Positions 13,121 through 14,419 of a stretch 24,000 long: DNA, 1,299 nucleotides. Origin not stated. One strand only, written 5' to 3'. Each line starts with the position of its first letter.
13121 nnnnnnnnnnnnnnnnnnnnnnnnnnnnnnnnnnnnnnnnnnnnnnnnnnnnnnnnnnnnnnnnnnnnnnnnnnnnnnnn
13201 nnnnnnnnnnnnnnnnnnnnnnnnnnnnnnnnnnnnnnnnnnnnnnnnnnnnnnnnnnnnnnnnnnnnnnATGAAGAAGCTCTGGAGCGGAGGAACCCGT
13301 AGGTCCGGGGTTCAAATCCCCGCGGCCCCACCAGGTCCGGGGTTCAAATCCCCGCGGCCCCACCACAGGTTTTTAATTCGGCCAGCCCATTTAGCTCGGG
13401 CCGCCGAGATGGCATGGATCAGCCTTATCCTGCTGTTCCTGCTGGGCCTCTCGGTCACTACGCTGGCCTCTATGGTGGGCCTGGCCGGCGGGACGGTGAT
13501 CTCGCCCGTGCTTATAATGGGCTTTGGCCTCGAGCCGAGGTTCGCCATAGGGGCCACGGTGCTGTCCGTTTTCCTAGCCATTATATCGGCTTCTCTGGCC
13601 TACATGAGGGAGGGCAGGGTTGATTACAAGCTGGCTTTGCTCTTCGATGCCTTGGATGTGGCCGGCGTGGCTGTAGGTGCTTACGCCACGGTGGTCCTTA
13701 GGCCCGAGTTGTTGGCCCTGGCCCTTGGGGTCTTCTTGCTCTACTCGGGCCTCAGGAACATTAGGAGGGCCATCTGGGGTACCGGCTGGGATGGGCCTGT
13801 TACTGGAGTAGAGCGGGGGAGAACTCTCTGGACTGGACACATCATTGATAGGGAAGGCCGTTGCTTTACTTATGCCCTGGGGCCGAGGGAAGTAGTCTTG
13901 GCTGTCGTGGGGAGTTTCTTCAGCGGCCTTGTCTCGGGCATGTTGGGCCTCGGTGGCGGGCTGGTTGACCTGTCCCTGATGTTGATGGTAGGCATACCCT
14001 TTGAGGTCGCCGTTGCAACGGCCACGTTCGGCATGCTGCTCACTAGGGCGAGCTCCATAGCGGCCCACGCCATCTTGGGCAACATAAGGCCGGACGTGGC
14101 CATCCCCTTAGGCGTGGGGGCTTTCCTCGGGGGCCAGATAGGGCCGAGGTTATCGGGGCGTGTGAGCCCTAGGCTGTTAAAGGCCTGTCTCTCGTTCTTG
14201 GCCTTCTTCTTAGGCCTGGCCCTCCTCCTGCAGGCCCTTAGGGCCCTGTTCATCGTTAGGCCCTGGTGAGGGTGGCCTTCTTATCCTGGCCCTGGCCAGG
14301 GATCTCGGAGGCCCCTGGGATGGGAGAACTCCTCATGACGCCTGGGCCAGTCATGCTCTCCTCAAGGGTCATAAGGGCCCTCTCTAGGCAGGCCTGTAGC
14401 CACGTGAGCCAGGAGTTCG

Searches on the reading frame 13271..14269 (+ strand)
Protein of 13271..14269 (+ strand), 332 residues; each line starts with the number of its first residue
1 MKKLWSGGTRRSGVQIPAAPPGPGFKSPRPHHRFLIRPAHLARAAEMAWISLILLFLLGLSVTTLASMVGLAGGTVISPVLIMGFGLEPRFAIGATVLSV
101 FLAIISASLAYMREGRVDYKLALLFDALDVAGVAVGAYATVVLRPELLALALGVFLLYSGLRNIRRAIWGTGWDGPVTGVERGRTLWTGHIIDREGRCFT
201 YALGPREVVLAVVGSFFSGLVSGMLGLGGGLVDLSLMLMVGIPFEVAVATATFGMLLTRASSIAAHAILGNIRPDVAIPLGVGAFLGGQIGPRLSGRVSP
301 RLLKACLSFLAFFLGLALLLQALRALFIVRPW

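Call 9: search_protein_families(library=pfam, proteins=[window:13271-14269:+])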
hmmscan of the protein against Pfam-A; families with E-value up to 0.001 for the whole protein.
window:13271-14269:+ (332 aa): 1 family
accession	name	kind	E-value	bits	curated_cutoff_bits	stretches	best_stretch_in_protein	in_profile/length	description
PF01925.25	TauE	-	8.2e-38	130.8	32.6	1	55-318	1-237/237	Sulfite exporter TauE/SafE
